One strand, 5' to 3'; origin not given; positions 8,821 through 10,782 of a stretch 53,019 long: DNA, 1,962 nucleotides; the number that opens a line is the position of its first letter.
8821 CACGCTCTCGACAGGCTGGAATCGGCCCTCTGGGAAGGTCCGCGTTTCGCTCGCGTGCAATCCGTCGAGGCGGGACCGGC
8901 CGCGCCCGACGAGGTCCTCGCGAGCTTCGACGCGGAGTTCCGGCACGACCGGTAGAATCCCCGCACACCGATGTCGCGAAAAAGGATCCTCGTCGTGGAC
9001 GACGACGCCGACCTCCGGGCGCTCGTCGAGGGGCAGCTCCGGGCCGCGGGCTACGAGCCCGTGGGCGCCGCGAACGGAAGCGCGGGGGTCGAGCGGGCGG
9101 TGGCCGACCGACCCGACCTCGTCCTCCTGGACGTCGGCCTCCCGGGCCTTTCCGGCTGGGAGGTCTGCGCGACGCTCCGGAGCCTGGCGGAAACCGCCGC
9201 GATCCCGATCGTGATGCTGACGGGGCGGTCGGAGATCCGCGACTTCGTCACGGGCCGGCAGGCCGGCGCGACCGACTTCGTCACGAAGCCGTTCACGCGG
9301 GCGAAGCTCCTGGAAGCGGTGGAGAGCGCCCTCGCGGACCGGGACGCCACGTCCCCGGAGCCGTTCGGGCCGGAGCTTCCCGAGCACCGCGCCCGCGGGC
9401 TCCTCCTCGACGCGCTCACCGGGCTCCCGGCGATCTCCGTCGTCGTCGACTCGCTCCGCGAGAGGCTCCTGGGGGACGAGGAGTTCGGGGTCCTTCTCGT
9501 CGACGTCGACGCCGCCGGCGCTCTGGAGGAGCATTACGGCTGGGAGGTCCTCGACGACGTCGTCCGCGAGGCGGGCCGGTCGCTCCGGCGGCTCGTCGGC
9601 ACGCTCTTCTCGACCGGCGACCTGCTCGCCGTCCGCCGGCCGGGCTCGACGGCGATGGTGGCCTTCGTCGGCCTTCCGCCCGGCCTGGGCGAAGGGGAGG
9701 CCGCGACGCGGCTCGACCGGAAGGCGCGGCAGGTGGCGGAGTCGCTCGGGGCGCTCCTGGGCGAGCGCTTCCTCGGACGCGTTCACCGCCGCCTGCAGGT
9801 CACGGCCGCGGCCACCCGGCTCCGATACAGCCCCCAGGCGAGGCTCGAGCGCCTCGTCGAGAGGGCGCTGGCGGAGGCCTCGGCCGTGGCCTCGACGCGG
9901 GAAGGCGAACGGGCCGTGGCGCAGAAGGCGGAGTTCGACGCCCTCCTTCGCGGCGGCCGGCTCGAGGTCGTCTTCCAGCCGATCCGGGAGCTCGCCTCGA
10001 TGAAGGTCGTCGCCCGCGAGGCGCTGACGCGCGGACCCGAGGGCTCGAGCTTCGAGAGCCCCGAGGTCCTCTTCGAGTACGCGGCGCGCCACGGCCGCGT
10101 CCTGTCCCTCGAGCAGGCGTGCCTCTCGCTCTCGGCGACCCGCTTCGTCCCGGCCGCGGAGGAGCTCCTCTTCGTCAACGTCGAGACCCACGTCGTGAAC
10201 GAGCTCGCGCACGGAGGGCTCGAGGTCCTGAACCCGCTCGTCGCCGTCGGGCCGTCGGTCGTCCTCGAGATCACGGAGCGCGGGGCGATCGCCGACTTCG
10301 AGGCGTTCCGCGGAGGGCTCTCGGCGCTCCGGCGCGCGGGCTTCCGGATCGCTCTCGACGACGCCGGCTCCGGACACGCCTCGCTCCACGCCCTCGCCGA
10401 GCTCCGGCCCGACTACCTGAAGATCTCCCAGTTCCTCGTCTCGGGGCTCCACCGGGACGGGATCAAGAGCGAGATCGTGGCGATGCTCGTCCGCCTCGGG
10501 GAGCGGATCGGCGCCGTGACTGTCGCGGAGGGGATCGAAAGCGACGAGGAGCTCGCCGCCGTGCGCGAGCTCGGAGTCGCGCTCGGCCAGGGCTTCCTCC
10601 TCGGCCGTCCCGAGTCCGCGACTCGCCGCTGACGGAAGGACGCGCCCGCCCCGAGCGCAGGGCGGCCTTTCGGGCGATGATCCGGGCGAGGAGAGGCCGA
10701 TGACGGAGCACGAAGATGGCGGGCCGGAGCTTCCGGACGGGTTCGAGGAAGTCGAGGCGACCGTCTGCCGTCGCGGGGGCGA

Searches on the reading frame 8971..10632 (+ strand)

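Call 67: search_protein_families(library=pfam, proteins=[window:8971-10632:+], max_evalue=0.00001)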
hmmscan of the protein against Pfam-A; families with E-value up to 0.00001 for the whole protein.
window:8971-10632:+ (553 aa): 2 families
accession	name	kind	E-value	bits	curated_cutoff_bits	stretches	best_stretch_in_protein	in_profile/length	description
PF00563.25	EAL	-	1.3e-40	139.7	31.3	1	324-547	6-236/236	EAL domain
PF00072.30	Response_reg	-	1.9e-25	89.7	30.2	1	6-118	1-111/111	Response regulator receiver domain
